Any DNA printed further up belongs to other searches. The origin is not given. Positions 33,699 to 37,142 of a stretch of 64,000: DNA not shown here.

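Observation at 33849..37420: Cytoplasmic AmiC/LivK-like binding-protein domain fused to a PAS-PAS-GAF histidine kinase, with a stand-alone CheY-like partner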

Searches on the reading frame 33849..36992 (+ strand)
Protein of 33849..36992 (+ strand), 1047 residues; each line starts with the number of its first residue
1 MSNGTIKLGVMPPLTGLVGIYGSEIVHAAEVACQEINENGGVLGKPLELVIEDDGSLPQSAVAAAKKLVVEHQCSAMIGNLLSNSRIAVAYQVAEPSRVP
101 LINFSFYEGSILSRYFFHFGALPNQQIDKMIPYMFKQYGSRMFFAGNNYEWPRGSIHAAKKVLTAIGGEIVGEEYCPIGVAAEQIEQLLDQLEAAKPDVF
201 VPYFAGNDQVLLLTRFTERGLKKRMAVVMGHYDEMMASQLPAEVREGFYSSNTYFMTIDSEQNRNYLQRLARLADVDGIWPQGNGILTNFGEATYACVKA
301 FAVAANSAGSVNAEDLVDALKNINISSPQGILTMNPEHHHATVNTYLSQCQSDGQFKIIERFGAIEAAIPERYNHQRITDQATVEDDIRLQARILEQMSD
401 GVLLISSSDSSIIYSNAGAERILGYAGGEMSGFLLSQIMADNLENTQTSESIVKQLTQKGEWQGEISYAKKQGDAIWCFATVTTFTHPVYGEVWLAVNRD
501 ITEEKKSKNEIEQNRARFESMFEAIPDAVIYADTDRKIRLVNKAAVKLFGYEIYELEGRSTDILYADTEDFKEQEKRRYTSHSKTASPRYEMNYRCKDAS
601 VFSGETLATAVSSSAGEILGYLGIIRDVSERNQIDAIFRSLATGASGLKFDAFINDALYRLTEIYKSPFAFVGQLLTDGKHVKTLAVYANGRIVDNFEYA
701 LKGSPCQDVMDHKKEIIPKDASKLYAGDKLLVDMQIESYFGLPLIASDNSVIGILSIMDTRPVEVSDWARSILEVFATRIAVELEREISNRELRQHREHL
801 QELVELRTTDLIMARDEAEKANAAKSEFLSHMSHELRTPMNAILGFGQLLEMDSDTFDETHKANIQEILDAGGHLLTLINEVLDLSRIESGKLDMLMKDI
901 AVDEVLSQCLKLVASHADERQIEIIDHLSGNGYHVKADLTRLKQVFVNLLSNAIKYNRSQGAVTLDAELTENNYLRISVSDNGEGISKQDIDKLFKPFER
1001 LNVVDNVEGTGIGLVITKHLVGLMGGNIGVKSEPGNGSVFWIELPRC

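Call 6: search_protein_families(library=pfam, proteins=[window:33849-36989:+], max_evalue=0.01)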
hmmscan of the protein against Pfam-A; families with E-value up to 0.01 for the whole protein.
window:33849-36989:+ (1047 aa): 14 families
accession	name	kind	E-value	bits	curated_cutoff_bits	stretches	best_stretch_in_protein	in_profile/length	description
PF13458.12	Peripla_BP_6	-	3.2e-67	228.1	31.7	1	5-355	1-343/343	Periplasmic binding protein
PF13433.12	Peripla_BP_5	-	2.6e-62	211.5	27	1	6-361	1-347/363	Periplasmic binding protein domain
PF02518.31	HATPase_c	-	8.9e-28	97.4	26.4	1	938-1045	2-108/111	Histidine kinase-, DNA gyrase B-, and HSP90-like ATPase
PF13426.13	PAS_9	-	7.2e-23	81.3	27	2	400-503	2-103/103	PAS domain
PF00989.32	PAS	-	5.1e-22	78.5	22.6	2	517-628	2-113/113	PAS fold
PF00512.31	HisKA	-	3.5e-18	65.8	26.9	1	824-891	1-66/66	His Kinase A (phospho-acceptor) domain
PF13188.13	PAS_8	-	1.6e-17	63.2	21.8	2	516-573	1-59/65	PAS domain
PF08448.16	PAS_4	-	8.8e-15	55.3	23.1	2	522-632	1-109/110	PAS fold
PF01590.32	GAF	-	1.4e-07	32.5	22.4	1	701-784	50-133/133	GAF domain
PF13185.12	GAF_2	-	5.3e-07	30.4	28.6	1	651-783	5-134/136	GAF domain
PF08447.18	PAS_3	-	7.1e-07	29.9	25.6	1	412-488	1-77/89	PAS fold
PF18095.7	PAS_12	-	0.0049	16.9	22.6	0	388-487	45-140/153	UPF0242 C-terminal PAS-like domain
PF12860.13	PAS_7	-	0.0083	16.7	27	0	395-507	1-113/115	PAS fold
PF13589.12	HATPase_c_3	-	0.0088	16.5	25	0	943-996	4-55/137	Histidine kinase-, DNA gyrase B-, and HSP90-like ATPase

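Call 7: search_protein_families(library=ncbifam, proteins=[window:33849-36989:+], max_evalue=0.01)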
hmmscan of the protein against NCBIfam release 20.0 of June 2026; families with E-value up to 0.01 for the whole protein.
window:33849-36989:+ (1047 aa): 98 families (the best 25 are shown)
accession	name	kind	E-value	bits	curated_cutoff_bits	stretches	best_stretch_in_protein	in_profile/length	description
TIGR02956.1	TMAO_torS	equivalog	6.6e-71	239.6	676.5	1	778-1045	403-681/967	TMAO reductase system sensor histidine kinase/response regulator TorS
NF046044.1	PnpS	equivalog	3.6e-65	220.5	400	3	817-1045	162-390/390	two-component system histidine kinase PnpS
NF047874.1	MASE3_PAS_HK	subfamily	7.5e-65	219.9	560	3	816-1045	389-624/655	MASE3 domain-containing sensor histidine kinase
TIGR02966.1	phoR_proteo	equivalog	4.6e-57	193.5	334.2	2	807-1043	94-332/333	phosphate regulon sensor histidine kinase PhoR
NF011874.0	PRK15347.1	equivalog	7.5e-56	189.7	852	1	793-1045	366-613/921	two component system sensor kinase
NF041947.1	LuxQ_Vibrio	equivalog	2.6e-54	184.4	1200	1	813-1045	460-695/843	quorum-sensing autoinducer 2 sensor kinase/phosphatase LuxQ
NF038297.2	hybrid_HK_HrmK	equivalog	1.4e-52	179.2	725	1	800-1045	211-456/607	hybrid histidine kinase/response regulator HrmK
TIGR03407.1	urea_ABC_UrtA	exception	3e-52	177.7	492.75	1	6-360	1-349/361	urea ABC transporter substrate-binding protein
NF008318.0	PRK11107.1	equivalog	4.5e-52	177.2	890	1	796-1044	265-516/920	two-component sensor histidine kinase BarA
NF033092.0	HK_WalK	equivalog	3.8e-51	174.4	725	3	817-1045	364-593/594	cell wall metabolism sensor histidine kinase WalK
NF008302.0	PRK11091.1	equivalog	4e-49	167.5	838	2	814-1044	272-503/779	aerobic respiration two-component sensor histidine kinase ArcB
NF041593.1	histid_kinase_PdhS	equivalog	5.1e-48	163.7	2000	2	810-1045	787-1034/1041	cell-division control histidine kinase PdhS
NF008543.0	PRK11466.1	equivalog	2.5e-47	161.3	982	1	789-1045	401-661/914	TMAO reductase system sensor histidine kinase/response regulator TorS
NF008468.0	PRK11360.1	equivalog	1.2e-45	156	646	3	823-1046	394-608/616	two-component system sensor histidine kinase AtoS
NF045911.1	TCSHisKinNblS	equivalog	1.7e-45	155.5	1000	2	820-1045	383-619/621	two-component system sensor histidine kinase NblS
NF008099.0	PRK10841.1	equivalog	2.6e-43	148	920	1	816-1045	461-689/949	two-component system sensor histidine kinase RcsC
NF050805.1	CellDivHKDivJCaul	equivalog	1.7e-42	145.4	1000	1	807-1045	280-519/531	cell cycle sensor histidine kinase DivJ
NF045595.1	HK_scytonemin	equivalog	5.6e-41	140.7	865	2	810-1045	400-634/637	scytonemin biosynthesis sensor histidine kinase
NF006800.0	PRK09303.1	equivalog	7.5e-34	117.3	342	1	784-1045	109-376/383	histidine kinase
NF033093.1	HK_VicK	exception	8.7e-34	116.9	680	1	816-1045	200-434/448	cell wall metabolism sensor histidine kinase VicK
NF007420.1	PRK09959.1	equivalog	2.6e-33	114.7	1995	1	810-1045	693-935/1197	acid-sensing system histidine kinase EvgS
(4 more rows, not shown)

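Call 19: find_encoding_contigs(protein=window:33849-36992:+, flank=3000, max_places=4)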
Protein window:33849-36992:+ (1047 aa): 3 contigs read that carry it; 2 places shown.
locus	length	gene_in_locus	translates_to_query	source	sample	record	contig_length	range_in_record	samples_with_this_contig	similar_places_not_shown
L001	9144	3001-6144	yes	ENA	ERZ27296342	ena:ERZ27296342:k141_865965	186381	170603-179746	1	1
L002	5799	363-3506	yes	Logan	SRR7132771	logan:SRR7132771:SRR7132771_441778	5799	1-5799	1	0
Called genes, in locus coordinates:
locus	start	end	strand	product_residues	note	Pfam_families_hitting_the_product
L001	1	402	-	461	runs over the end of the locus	PF18914:DUF5666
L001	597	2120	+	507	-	PF00916:Sulfate_transp, PF01740:STAS (weak)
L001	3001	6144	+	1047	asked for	PF13433:Peripla_BP_5, PF13458:Peripla_BP_6, PF13426:PAS_9, PF00989:PAS, PF08448:PAS_4, PF13188:PAS_8, PF13426:PAS_9, PF00512:HisKA, +5 more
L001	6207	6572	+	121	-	PF00072:Response_reg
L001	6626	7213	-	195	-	PF05036:SPOR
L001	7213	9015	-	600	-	PF03485:Arg_tRNA_synt_N, PF00750:tRNA-synt_1d, PF09334:tRNA-synt_1g (faint), PF00750:tRNA-synt_1d, PF05746:DALR_1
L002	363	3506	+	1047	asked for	PF13433:Peripla_BP_5, PF13458:Peripla_BP_6, PF13426:PAS_9, PF00989:PAS, PF08448:PAS_4, PF13188:PAS_8, PF13426:PAS_9, PF00512:HisKA, +5 more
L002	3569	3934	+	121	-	PF00072:Response_reg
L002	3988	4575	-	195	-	PF05036:SPOR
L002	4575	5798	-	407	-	?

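Call 48: find_homologous_proteins(query=window:33849-36989:+, max_evalue=1e-40)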
Query window:33849-36989:+ (1047 aa): 858 proteins with E <= 1e-40 among 8000 candidates; the best 120 are listed.
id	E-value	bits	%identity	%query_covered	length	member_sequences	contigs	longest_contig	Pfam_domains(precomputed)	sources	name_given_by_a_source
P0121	0.0e+0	2352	100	100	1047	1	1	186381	PF08447.19,PF13426.14,PF13188.14,PF13185.13,PF01590.33,PF13433.13,PF08448.17,PF02518.32,PF00512.32,PF00989.32,PF13458.13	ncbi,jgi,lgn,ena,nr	ncbi:MAG: transporter substrate-binding protein [Gammaproteobacteria bacterium]|nr:transporter subst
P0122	0.0e+0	1765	74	100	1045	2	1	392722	PF13426.14,PF13188.14,PF13185.13,PF00512.32,PF08447.19,PF01094.35,PF01590.33,PF13433.13,PF08448.17,PF02518.32,PF00989.32,PF13458.13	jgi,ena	-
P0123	0.0e+0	1490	66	51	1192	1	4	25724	PF08447.19,PF13426.14,PF13188.14,PF13185.13,PF13433.13,PF08448.17,PF02518.32,PF00512.32,PF00989.32,PF13458.13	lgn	-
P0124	0.0e+0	1478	67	50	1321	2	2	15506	PF08447.19,PF13426.14,PF13188.14,PF13185.13,PF12860.14,PF13433.13,PF08448.17,PF02518.32,PF00512.32,PF00989.32,PF13458.13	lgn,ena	-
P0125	0.0e+0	1478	65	51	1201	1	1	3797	PF13426.14,PF13188.14,PF13185.13,PF24820.2,PF00512.32,PF08447.19,PF01590.33,PF13433.13,PF08448.17,PF02518.32,PF00989.32,PF13458.13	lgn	-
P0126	0.0e+0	1204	61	61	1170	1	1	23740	PF08447.19,PF13426.14,PF13188.14,PF01094.35,PF13433.13,PF08448.17,PF02518.32,PF00512.32,PF00989.32,PF13458.13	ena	-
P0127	0.0e+0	1200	59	64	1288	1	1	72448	PF08447.19,PF13426.14,PF13188.14,PF13433.13,PF08448.17,PF02518.32,PF00512.32,PF00989.32,PF13458.13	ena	-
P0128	0.0e+0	1192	54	100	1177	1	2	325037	PF08447.19,PF13426.14,PF13433.13,PF02518.32,PF00512.32,PF00989.32,PF13458.13,PF00072.31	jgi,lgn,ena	-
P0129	0.0e+0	1189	60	60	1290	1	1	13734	PF08447.19,PF13426.14,PF13188.14,PF01094.35,PF12860.14,PF13433.13,PF08448.17,PF02518.32,PF00512.32,PF00989.32,PF13458.13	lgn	-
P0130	0.0e+0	1177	53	99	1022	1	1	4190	PF08447.19,PF13426.14,PF13188.14,PF01094.35,PF24820.2,PF13433.13,PF08448.17,PF02518.32,PF00512.32,PF00989.32,PF13458.13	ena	-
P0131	0.0e+0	1168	60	60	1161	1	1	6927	PF08447.19,PF13426.14,PF13188.14,PF12860.14,PF13433.13,PF08448.17,PF02518.32,PF00512.32,PF00989.32,PF13458.13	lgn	-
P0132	0.0e+0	1166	60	60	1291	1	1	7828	PF08447.19,PF13426.14,PF13188.14,PF01094.35,PF12860.14,PF13433.13,PF08448.17,PF02518.32,PF00512.32,PF00989.32,PF13458.13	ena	-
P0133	0.0e+0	1165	69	50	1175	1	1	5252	PF08447.19,PF13426.14,PF13433.13,PF08448.17,PF02518.32,PF00512.32,PF00989.32,PF13458.13,PF00072.31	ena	-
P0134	0.0e+0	1164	59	60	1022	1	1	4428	PF08447.19,PF13426.14,PF13188.14,PF01094.35,PF24820.2,PF13433.13,PF08448.17,PF02518.32,PF00512.32,PF00989.32,PF13458.13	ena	-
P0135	0.0e+0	1163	63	53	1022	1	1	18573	PF08447.19,PF13426.14,PF13188.14,PF01094.35,PF13433.13,PF08448.17,PF02518.32,PF00512.32,PF00989.32,PF13458.13,PF14598.13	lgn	-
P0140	0.0e+0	1135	52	100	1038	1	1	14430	PF08447.19,PF13426.14,PF13188.14,PF13433.13,PF08448.17,PF02518.32,PF00512.32,PF00989.32,PF13458.13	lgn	-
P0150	0.0e+0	1069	68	50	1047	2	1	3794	PF08447.19,PF13426.14,PF13433.13,PF02518.32,PF00512.32,PF00989.32,PF13458.13,PF00072.31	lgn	-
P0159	0.0e+0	1045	68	51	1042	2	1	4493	PF08447.19,PF13426.14,PF13188.14,PF01094.35,PF13433.13,PF02518.32,PF00512.32,PF00989.32,PF13458.13,PF00072.31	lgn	-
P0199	2.0e-283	961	54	60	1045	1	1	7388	PF08447.19,PF13426.14,PF13188.14,PF13433.13,PF08448.17,PF02518.32,PF00512.32,PF00989.32,PF13458.13,PF00072.31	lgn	-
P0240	9.1e-259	880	43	100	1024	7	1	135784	PF08447.19,PF13426.14,PF13188.14,PF12860.14,PF24820.2,PF13433.13,PF08448.17,PF02518.32,PF00512.32,PF00989.32,PF13458.13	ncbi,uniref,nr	ncbi:ABC transporter substrate-binding protein [Thioalkalivibrio sp. ALE17]|uniref:ABC transporter s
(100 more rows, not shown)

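Call 49: find_encoding_contigs(protein=P0122, flank=5000, max_places=1)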
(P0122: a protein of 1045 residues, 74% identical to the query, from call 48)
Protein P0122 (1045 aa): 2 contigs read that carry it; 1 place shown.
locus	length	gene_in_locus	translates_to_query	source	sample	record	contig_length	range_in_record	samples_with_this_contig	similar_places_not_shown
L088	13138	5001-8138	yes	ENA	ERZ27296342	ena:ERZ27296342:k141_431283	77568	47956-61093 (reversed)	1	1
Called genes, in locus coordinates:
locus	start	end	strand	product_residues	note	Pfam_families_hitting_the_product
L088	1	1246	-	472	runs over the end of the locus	PF18914:DUF5666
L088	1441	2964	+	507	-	PF00916:Sulfate_transp, PF01740:STAS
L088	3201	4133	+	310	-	PF02645:DegV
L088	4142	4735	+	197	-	PF01841:Transglut_core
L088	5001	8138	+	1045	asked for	PF01094:ANF_receptor, PF13433:Peripla_BP_5, PF13458:Peripla_BP_6, PF00989:PAS, PF13426:PAS_9, PF00989:PAS, PF08448:PAS_4, PF13188:PAS_8, +6 more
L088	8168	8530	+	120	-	PF00072:Response_reg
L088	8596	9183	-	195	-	PF05036:SPOR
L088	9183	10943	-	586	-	PF03485:Arg_tRNA_synt_N, PF00750:tRNA-synt_1d, PF09334:tRNA-synt_1g (faint), PF05746:DALR_1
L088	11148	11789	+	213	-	PF00072:Response_reg, PF00196:GerE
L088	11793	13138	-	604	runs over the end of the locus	PF00512:HisKA, PF02518:HATPase_c, PF00072:Response_reg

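Call 50: find_encoding_contigs(protein=P0240, flank=5000, max_places=1)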
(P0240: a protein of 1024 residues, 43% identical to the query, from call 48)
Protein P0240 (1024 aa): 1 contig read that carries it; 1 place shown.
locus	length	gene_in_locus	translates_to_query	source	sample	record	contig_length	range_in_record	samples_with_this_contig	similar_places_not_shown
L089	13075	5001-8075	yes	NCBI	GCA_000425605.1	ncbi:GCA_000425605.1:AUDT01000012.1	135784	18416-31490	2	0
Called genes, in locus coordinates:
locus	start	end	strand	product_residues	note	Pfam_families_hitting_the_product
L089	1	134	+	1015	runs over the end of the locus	PF08447:PAS_3, PF00989:PAS, PF13188:PAS_8, PF13426:PAS_9, PF08447:PAS_3 (weak), PF00512:HisKA, PF02518:HATPase_c, PF00072:Response_reg, +1 more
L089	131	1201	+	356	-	PF00072:Response_reg, PF13487:HD_5, PF01966:HD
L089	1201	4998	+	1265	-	PF01590:GAF, PF13185:GAF_2, PF00989:PAS, PF08448:PAS_4, PF13426:PAS_9, PF00989:PAS, PF08447:PAS_3, PF08448:PAS_4, +11 more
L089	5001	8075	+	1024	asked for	PF13433:Peripla_BP_5, PF13458:Peripla_BP_6, PF13426:PAS_9, PF08447:PAS_3, PF00989:PAS, PF13426:PAS_9, PF00512:HisKA, PF02518:HATPase_c, +4 more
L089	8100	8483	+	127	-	PF00072:Response_reg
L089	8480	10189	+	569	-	PF01627:Hpt, PF00072:Response_reg, PF00990:GGDEF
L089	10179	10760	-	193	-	PF04940:BLUF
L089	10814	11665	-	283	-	PF08668:HDOD, PF01966:HD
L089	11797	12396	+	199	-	PF08745:PIN_5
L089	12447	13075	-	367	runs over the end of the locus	PF09414:RNA_ligase, PF18330:Lig_C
